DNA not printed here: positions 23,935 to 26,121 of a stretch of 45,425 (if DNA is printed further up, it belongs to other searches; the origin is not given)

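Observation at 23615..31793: Canonical-looking AOR wired to an HdrA::MvhD / HdrC / HdrB module plus a polyferredoxin: Bam-like architecture without a Bam-type catalytic subunit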

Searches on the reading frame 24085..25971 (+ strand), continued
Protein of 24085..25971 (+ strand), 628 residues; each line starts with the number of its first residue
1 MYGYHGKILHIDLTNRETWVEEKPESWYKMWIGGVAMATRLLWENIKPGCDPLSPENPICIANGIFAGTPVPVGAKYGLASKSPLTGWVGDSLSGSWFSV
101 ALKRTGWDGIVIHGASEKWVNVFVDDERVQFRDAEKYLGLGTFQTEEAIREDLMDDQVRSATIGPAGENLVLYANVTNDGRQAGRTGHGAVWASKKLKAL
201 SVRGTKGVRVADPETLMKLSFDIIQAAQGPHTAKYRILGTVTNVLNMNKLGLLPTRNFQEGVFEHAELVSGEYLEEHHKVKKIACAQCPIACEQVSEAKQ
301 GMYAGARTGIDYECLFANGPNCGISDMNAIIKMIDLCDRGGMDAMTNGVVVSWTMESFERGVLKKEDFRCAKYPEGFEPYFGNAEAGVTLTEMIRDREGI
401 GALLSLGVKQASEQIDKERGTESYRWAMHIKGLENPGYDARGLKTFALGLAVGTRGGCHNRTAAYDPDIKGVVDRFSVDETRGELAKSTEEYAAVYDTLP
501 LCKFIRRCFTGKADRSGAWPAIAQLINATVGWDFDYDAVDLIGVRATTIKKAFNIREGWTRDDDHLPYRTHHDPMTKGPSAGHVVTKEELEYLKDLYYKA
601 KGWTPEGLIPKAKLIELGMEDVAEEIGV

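Call 73: search_protein_families(library=pfam, proteins=[L109:14962-15561:+, L109:15558-15992:+, L109:15992-16969:+, L109:16959-17975:+, L109:17972-18817:+, L082:15110-16198:+, L082:16253-17029:+, L082:17277-19403:+, L043:12595-15939:-, L047:6381-7328:+], max_evalue=0.0001)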
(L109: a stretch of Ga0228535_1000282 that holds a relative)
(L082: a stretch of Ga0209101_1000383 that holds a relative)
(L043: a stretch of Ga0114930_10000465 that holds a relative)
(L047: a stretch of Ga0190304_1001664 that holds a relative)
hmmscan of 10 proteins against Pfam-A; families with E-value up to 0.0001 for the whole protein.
L109:14962-15561:+ (199 aa): 13 families
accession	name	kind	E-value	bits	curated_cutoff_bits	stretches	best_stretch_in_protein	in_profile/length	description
PF00037.32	Fer4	-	4e-18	64.9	21.1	1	111-133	2-24/24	4Fe-4S binding domain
PF13183.11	Fer4_8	-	8.7e-16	58.7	27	2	22-85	2-68/68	4Fe-4S dicluster domain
PF12838.12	Fer4_7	-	4.1e-15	56.4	27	1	116-168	1-50/52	4Fe-4S dicluster domain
PF14697.11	Fer4_21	-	1.8e-14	54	35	0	110-136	1-30/59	4Fe-4S dicluster domain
PF13237.11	Fer4_10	-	1.2e-13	51.2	25.5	1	111-166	3-52/53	4Fe-4S dicluster domain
PF13187.11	Fer4_9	-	1.7e-13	50.8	27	2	117-169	2-50/52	4Fe-4S dicluster domain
PF13534.11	Fer4_17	-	6.8e-12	46.2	22.2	1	25-86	2-61/61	4Fe-4S dicluster domain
PF25160.1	LdpA_Fe-S-bd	-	1e-11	44.9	27.6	0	108-134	19-45/49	LdpA Fe-S cluster-binding domain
PF12837.12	Fer4_6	-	2.1e-11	43.7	25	1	110-132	2-24/24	4Fe-4S binding domain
PF12800.12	Fer4_4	-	1.8e-10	40.6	24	0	116-129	3-16/17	4Fe-4S binding domain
PF12797.12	Fer4_2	-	3.9e-10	39.4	24.5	1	112-129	5-22/22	4Fe-4S binding domain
PF13484.11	Fer4_16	-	3e-08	34.8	30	0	25-83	2-65/66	4Fe-4S double cluster binding domain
PF12798.12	Fer4_3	-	5.6e-05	24.1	27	0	117-131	1-15/15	4Fe-4S binding domain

L109:15558-15992:+ (144 aa): 1 family
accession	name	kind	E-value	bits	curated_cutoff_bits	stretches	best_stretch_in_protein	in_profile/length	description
PF02662.21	FlpD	-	2.7e-34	118.2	22.3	1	8-128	1-122/123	Methyl-viologen-reducing hydrogenase, delta subunit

L109:15992-16969:+ (325 aa): 4 families
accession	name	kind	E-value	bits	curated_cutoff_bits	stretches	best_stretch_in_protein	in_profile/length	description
PF12797.12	Fer4_2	-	1e-08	35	24.5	0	203-219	5-21/22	4Fe-4S binding domain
PF00037.32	Fer4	-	4e-07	30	21.1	1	258-273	6-21/24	4Fe-4S binding domain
PF13183.11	Fer4_8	-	5.7e-06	27.2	27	1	204-274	1-68/68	4Fe-4S dicluster domain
PF13187.11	Fer4_9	-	4.1e-05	24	27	0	207-273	1-50/52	4Fe-4S dicluster domain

L109:16959-17975:+ (338 aa): 8 families
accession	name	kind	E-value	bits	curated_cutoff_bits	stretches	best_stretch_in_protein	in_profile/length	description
PF17179.9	Fer4_22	-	1.4e-31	109.6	27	1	228-319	1-95/95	4Fe-4S dicluster domain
PF12797.12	Fer4_2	-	1.3e-08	34.7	24.5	1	296-317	1-22/22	4Fe-4S binding domain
PF13237.11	Fer4_10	-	5.1e-08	33.2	25.5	1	300-327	4-31/53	4Fe-4S dicluster domain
PF00037.32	Fer4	-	1.9e-07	31.1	21.1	1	300-318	3-21/24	4Fe-4S binding domain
PF14697.11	Fer4_21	-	2.2e-07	31.3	35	0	301-318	37-54/59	4Fe-4S dicluster domain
PF13534.11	Fer4_17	-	5.3e-07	30.5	22.2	0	303-320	44-61/61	4Fe-4S dicluster domain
PF25160.1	LdpA_Fe-S-bd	-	9e-07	29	27.6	0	302-319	25-42/49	LdpA Fe-S cluster-binding domain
PF12838.12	Fer4_7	-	5.6e-05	24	27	0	229-319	2-52/52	4Fe-4S dicluster domain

L109:17972-18817:+ (281 aa): 2 families
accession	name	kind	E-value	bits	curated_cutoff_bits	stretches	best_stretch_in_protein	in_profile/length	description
PF00175.26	NAD_binding_1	-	5.7e-12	46.7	22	1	120-223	2-107/109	Oxidoreductase NAD-binding domain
PF10418.14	DHODB_Fe-S_bind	-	9.7e-12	44.9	23.9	1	242-274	1-40/41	Iron-sulfur cluster binding domain of dihydroorotate dehydrogenase B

L082:15110-16198:+ (362 aa): 12 families
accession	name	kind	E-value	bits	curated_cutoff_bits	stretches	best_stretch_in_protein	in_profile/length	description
PF02662.21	FlpD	-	2.6e-33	115.1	22.3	1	234-352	2-122/123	Methyl-viologen-reducing hydrogenase, delta subunit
PF00037.32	Fer4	-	8.2e-13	48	21.1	1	131-153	2-24/24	4Fe-4S binding domain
PF13183.11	Fer4_8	-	1.3e-11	45.3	27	1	42-105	2-68/68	4Fe-4S dicluster domain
PF13237.11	Fer4_10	-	3.3e-11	43.4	25.5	1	131-195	3-52/53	4Fe-4S dicluster domain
PF13187.11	Fer4_9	-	5.3e-11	42.8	27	2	44-104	1-50/52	4Fe-4S dicluster domain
PF13534.11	Fer4_17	-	1.6e-10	41.8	22.2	1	45-106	2-61/61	4Fe-4S dicluster domain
PF25160.1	LdpA_Fe-S-bd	-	5.6e-10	39.3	27.6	1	129-156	20-47/49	LdpA Fe-S cluster-binding domain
PF12838.12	Fer4_7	-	1.2e-09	38.9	27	2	137-196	2-49/52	4Fe-4S dicluster domain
PF14697.11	Fer4_21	-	1.3e-09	38.5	35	1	130-202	1-59/59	4Fe-4S dicluster domain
PF12797.12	Fer4_2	-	3.4e-06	27.1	24.5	0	131-149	4-22/22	4Fe-4S binding domain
PF13484.11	Fer4_16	-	5e-06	27.6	30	0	137-195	2-63/66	4Fe-4S double cluster binding domain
PF12800.12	Fer4_4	-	5.8e-06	26.7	24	0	136-149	3-16/17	4Fe-4S binding domain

L082:16253-17029:+ (258 aa): 3 families
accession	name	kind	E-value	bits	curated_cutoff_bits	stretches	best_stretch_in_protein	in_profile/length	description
PF13237.11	Fer4_10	-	7.7e-06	26.2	25.5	0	205-232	7-22/53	4Fe-4S dicluster domain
PF13183.11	Fer4_8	-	2.9e-05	24.9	27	1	153-221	3-68/68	4Fe-4S dicluster domain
PF12800.12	Fer4_4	-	9.8e-05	22.8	24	0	205-219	2-16/17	4Fe-4S binding domain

L082:17277-19403:+ (708 aa): 3 families
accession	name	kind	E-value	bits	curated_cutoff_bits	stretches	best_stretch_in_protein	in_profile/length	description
PF00384.28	Molybdopterin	-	1.2e-83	281.5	24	1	60-484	1-352/353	Molybdopterin oxidoreductase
PF01568.27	Molydop_binding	-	3.6e-37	127.2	26.8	1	589-695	1-110/110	Molydopterin dinucleotide binding domain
PF04879.21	Molybdop_Fe4S4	-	4.4e-16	59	22.7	1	6-57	4-55/55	Molybdopterin oxidoreductase Fe4S4 domain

L043:12595-15939:- (1114 aa): 23 families
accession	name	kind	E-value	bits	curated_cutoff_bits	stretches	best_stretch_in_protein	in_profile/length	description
PF07992.20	Pyr_redox_2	-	5.5e-44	151.2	26.1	2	385-677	2-291/291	Pyridine nucleotide-disulphide oxidoreductase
PF14691.11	Fer4_20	-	2.1e-19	69.8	25.8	1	292-370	30-111/113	Dihydroprymidine dehydrogenase domain II, 4Fe-4S cluster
PF13450.12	NAD_binding_8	-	3.5e-19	69.3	21.9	2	388-423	1-36/68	NAD(P)-binding Rossmann-like domain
PF13738.12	Pyr_redox_3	-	1.1e-15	58.2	30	1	470-661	128-305/305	Pyridine nucleotide-disulphide oxidoreductase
PF00070.33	Pyr_redox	-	3.7e-15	56.6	22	0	143-179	1-36/82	Pyridine nucleotide-disulphide oxidoreductase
PF12831.13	FAD_oxidored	-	2.9e-14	53.6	27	1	145-181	3-39/416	FAD dependent oxidoreductase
PF01266.30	DAO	-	6.6e-13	49.3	27.9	2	385-419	1-35/353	FAD dependent oxidoreductase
PF00037.32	Fer4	-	3.2e-12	46.2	21.1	1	238-257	2-21/24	4Fe-4S binding domain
PF00890.30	FAD_binding_2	-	6.2e-12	45.9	20.4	1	144-179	2-37/414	FAD binding domain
PF01593.30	Amino_oxidase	-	3.8e-11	43.4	19.8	1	394-423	2-31/443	Flavin containing amine oxidoreductase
PF01134.28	GIDA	-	5.1e-11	42.7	22.1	0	145-193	3-41/391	Glucose inhibited division protein A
PF12838.12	Fer4_7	-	1.1e-09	39.1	27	2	1046-1094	2-52/52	4Fe-4S dicluster domain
PF03486.20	HI0933_like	-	3e-09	37.1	50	0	144-179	3-38/244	HI0933-like protein Rossmann domain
PF01946.23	Thi4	-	3.1e-08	33.6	26.2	0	383-420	17-55/235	Thi4 family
PF13237.11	Fer4_10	-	6.9e-08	32.7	25.5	1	238-261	3-27/53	4Fe-4S dicluster domain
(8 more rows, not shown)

L047:6381-7328:+ (315 aa): 6 families
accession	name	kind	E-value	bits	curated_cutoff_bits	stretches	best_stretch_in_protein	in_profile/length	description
PF13183.11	Fer4_8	-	2.5e-07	31.6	27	1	202-271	2-68/68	4Fe-4S dicluster domain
PF12797.12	Fer4_2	-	1.2e-06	28.5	24.5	0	203-216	8-21/22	4Fe-4S binding domain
PF13187.11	Fer4_9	-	8.4e-06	26.2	27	0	241-270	21-50/52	4Fe-4S dicluster domain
PF00037.32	Fer4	-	9.1e-06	25.7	21.1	0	254-270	5-21/24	4Fe-4S binding domain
PF04432.18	FrhB_FdhB_C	-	2.4e-05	24.7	23.3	1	70-170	2-112/150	Coenzyme F420 hydrogenase/dehydrogenase, beta subunit C terminus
PF13534.11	Fer4_17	-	7.3e-05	23.7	22.2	1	204-271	1-60/61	4Fe-4S dicluster domain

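Call 74: list_cluster_members(proteins=[L068:10001-11890:+, L082:10001-11887:+, L109:10001-11887:+, L052:1822-3693:+, L043:9989-11872:+, L104:10001-11863:+, L059:5864-7750:+, L078:2160-4046:+, L080:7025-8911:+, L070:1087-2973:+])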
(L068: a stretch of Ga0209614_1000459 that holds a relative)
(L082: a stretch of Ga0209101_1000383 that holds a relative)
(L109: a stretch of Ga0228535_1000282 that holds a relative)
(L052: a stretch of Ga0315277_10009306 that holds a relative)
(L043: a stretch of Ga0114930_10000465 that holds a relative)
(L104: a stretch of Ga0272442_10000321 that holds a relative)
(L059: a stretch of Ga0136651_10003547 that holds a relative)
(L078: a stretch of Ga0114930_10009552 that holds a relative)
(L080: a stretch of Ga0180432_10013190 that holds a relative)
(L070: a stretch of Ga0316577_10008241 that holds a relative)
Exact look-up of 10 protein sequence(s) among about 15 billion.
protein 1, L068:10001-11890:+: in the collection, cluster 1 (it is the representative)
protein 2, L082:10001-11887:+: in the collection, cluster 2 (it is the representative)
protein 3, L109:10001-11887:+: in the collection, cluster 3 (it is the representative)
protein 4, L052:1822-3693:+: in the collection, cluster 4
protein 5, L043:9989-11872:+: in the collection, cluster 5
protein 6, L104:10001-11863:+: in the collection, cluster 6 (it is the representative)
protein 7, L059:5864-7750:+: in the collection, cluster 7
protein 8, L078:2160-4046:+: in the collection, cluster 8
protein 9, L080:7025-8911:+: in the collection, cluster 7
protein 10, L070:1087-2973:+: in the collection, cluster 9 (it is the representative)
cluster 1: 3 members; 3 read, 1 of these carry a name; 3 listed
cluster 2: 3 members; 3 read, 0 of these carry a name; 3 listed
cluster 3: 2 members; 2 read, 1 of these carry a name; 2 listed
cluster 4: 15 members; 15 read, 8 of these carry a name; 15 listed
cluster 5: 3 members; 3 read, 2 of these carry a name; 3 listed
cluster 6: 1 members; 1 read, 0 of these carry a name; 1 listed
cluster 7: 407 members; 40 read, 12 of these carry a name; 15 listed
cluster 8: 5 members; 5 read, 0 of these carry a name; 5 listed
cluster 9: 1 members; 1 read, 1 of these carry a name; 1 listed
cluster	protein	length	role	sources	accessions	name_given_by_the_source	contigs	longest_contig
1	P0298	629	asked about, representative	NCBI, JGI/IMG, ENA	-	-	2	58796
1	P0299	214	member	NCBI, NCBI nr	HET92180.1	MAG TPA: aldehyde ferredoxin oxidoreductase, partial [Chloroflexi bacterium] | aldehyde ferredoxin oxidoreductase [Chloroflexota bacterium]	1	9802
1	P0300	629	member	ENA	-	-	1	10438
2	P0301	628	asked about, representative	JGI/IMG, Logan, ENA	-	-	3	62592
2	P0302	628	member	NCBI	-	-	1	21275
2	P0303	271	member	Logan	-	-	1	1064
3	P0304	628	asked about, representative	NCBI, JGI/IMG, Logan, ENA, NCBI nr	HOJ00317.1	MAG TPA: aldehyde ferredoxin oxidoreductase family protein [Anaerolineaceae bacterium] | aldehyde ferredoxin oxidoreductase family protein [Anaerolineaceae bacterium]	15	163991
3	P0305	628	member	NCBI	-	-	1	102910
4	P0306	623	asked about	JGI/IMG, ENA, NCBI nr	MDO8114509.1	aldehyde ferredoxin oxidoreductase family protein [Candidatus Sigynarchaeota archaeon]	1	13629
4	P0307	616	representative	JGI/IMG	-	aldehyde:ferredoxin oxidoreductase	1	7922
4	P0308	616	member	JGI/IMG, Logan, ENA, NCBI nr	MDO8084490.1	aldehyde ferredoxin oxidoreductase family protein [Candidatus Sigynarchaeum springense]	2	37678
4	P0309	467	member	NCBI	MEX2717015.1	MAG: aldehyde ferredoxin oxidoreductase family protein, partial [Candidatus ...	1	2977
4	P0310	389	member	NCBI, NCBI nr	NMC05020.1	MAG: aldehyde ferredoxin oxidoreductase, partial [Candidatus Lokiarchaeota archaeon] | aldehyde ferredoxin oxidoreductase [Candidatus Lokiarchaeota archaeon]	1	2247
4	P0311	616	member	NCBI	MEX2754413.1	MAG: aldehyde ferredoxin oxidoreductase family protein [Candidatus Sigynarchaeota ...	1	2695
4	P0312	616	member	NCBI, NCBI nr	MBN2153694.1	MAG: aldehyde ferredoxin oxidoreductase family protein [Candidatus Lokiarchaeota archaeon] | aldehyde ferredoxin oxidoreductase family protein [Candidatus Lokiarchaeota archaeon]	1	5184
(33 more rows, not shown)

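Call 77: search_protein_families(library=pfam, proteins=[L078:4582-5055:+, L078:5000-6028:+], max_evalue=0.00001)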
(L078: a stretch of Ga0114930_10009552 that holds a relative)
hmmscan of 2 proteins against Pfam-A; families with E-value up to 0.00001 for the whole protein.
L078:4582-5055:+ (157 aa): 0 families

L078:5000-6028:+ (342 aa): 1 family
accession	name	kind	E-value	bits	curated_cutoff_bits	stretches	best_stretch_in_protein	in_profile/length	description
PF01636.29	APH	-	1.6e-14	54.7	23.2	1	57-257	14-211/239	Phosphotransferase enzyme family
